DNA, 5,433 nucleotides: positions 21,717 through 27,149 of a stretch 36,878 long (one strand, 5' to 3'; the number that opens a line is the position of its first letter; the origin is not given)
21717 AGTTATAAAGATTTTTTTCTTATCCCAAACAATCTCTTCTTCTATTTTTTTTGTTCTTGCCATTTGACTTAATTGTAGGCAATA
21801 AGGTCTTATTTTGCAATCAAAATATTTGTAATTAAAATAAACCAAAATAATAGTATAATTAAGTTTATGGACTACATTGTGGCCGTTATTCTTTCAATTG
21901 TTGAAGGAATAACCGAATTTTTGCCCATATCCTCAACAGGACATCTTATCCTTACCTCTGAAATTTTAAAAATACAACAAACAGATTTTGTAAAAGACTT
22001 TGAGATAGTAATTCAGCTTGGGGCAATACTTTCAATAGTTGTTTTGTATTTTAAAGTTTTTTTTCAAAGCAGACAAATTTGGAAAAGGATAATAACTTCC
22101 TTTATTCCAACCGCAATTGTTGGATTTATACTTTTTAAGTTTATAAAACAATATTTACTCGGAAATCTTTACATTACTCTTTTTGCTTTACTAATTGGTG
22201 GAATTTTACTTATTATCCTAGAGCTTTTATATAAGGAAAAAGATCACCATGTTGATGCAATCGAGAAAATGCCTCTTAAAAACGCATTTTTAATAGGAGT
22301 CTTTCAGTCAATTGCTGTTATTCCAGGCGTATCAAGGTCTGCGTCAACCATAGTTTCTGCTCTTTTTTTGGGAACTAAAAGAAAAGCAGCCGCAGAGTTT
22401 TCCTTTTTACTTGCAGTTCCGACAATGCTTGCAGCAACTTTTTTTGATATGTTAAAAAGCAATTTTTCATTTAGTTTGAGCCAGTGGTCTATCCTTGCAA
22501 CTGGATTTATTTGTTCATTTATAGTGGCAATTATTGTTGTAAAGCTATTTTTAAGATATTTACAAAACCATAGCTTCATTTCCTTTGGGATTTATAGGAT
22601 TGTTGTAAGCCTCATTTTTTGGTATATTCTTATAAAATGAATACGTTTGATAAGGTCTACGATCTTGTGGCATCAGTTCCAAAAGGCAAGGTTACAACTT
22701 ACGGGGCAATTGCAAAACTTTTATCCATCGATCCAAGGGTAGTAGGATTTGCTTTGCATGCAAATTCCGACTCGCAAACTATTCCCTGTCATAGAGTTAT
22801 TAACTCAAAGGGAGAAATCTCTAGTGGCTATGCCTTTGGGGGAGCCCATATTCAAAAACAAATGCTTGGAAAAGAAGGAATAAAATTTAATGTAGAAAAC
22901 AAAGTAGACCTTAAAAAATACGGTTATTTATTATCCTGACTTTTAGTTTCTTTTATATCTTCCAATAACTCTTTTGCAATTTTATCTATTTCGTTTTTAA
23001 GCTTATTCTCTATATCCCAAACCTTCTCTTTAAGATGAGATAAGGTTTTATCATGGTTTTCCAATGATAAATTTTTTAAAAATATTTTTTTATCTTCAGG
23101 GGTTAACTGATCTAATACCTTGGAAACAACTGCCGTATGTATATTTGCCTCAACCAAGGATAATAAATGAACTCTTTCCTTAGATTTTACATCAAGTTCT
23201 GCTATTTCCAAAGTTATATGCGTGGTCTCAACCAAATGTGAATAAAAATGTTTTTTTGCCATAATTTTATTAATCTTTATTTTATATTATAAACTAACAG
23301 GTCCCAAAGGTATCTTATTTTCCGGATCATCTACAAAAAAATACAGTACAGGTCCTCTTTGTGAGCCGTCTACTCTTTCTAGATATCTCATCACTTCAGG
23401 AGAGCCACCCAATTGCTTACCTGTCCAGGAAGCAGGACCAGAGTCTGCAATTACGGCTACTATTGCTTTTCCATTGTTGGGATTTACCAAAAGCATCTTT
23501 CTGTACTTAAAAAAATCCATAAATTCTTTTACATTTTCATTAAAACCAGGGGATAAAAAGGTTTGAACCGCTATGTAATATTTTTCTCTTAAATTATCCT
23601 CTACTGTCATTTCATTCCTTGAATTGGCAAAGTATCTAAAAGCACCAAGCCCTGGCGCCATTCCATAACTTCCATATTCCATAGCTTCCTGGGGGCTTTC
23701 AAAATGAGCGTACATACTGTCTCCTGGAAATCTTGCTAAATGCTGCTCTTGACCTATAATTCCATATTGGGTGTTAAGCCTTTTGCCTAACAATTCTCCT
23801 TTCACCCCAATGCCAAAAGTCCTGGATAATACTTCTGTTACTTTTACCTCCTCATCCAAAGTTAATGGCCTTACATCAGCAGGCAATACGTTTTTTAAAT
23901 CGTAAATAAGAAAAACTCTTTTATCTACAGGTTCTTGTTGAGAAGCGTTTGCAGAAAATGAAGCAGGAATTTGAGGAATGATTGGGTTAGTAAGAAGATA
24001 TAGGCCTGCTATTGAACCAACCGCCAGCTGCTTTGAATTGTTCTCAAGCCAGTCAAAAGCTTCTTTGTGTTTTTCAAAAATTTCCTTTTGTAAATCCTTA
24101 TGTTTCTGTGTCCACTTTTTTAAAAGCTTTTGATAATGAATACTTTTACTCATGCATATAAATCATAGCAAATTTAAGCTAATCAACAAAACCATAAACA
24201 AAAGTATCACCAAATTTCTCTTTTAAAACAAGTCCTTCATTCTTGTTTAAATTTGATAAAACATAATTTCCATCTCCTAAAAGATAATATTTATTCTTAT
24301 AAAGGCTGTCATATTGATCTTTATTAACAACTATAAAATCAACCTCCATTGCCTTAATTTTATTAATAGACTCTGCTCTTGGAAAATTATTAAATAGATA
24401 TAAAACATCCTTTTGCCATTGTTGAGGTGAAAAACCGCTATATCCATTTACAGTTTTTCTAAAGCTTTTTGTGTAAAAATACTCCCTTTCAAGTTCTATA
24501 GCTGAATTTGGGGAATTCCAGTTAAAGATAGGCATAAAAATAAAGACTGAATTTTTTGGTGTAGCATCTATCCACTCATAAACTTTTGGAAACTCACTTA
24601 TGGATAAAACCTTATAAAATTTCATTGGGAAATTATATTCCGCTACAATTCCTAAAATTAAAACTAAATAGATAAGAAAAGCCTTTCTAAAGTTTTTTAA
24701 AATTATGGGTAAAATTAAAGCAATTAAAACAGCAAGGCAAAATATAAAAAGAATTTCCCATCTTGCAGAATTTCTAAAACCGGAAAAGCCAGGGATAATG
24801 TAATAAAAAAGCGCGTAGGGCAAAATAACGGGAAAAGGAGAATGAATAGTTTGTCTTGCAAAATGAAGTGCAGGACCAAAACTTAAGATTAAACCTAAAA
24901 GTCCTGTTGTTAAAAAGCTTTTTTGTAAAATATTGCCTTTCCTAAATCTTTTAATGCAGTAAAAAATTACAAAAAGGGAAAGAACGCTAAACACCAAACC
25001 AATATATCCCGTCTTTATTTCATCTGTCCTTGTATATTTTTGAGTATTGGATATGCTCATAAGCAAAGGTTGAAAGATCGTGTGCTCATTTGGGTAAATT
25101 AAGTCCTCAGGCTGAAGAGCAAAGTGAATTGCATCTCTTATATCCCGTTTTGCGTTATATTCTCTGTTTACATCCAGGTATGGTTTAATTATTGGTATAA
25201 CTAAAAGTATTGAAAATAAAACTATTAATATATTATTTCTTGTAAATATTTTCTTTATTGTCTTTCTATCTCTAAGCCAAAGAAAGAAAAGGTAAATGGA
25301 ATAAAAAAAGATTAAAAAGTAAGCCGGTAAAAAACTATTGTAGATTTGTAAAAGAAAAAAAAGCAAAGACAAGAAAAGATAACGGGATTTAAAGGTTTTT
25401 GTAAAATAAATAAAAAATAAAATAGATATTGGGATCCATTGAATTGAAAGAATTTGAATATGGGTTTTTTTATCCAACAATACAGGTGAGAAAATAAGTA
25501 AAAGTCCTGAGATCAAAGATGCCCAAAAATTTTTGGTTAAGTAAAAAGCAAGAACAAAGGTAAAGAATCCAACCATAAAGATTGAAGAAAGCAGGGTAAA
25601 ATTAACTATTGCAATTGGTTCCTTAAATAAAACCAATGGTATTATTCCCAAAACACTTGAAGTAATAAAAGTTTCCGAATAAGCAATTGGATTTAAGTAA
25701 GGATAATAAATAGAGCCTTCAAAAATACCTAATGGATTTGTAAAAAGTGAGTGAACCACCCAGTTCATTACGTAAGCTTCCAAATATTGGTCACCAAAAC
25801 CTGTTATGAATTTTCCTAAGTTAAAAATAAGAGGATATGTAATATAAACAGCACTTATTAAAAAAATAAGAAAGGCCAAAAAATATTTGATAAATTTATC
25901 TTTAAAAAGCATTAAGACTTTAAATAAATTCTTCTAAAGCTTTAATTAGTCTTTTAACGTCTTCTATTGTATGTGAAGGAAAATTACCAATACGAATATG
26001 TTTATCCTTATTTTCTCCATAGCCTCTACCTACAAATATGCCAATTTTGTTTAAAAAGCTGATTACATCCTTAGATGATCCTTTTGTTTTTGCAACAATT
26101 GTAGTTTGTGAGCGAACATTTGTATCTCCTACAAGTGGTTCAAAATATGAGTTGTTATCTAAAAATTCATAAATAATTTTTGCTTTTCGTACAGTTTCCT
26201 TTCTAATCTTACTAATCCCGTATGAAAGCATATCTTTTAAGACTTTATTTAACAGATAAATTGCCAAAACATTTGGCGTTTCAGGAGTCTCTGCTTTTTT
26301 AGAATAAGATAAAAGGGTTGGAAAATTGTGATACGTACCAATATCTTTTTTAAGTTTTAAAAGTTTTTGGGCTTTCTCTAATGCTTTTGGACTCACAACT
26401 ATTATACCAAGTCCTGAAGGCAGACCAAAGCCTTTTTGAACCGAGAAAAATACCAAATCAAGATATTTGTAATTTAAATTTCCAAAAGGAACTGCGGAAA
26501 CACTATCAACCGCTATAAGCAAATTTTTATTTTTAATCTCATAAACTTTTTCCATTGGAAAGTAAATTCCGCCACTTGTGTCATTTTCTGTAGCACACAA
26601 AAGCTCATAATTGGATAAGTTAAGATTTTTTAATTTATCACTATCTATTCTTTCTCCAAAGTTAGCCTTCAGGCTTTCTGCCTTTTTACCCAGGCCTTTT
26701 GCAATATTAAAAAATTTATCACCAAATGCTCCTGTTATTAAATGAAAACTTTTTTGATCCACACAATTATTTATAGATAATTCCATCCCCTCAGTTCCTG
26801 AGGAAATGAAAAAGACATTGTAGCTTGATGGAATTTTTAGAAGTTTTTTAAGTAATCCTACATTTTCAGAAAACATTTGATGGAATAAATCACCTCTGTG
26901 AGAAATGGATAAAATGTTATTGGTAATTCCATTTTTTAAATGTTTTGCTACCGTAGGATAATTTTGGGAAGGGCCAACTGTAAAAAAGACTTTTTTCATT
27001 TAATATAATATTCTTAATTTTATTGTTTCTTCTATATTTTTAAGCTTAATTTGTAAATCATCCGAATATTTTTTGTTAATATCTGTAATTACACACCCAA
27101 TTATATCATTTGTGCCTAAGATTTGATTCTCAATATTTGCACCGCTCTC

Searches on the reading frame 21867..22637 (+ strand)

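Call 58: search_protein_families(library=pfam, proteins=[window:21867-22637:+], max_evalue=0.00001)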
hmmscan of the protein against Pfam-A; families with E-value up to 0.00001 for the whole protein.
window:21867-22637:+ (257 aa): 1 family
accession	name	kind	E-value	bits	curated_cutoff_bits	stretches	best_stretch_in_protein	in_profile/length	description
PF02673.24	BacA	-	1.8e-73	247.8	33.4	1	6-249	1-256/257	Bacitracin resistance protein BacA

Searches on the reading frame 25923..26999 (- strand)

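Call 58: search_protein_families(library=pfam, proteins=[window:25923-26999:-], max_evalue=0.00001)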
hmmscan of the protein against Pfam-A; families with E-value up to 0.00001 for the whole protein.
window:25923-26999:- (359 aa): 1 family
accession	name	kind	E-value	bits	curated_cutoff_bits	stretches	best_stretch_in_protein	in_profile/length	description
PF00266.25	Aminotran_5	-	1.6e-27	96.9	21.5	1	9-326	7-338/371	Aminotransferase class-V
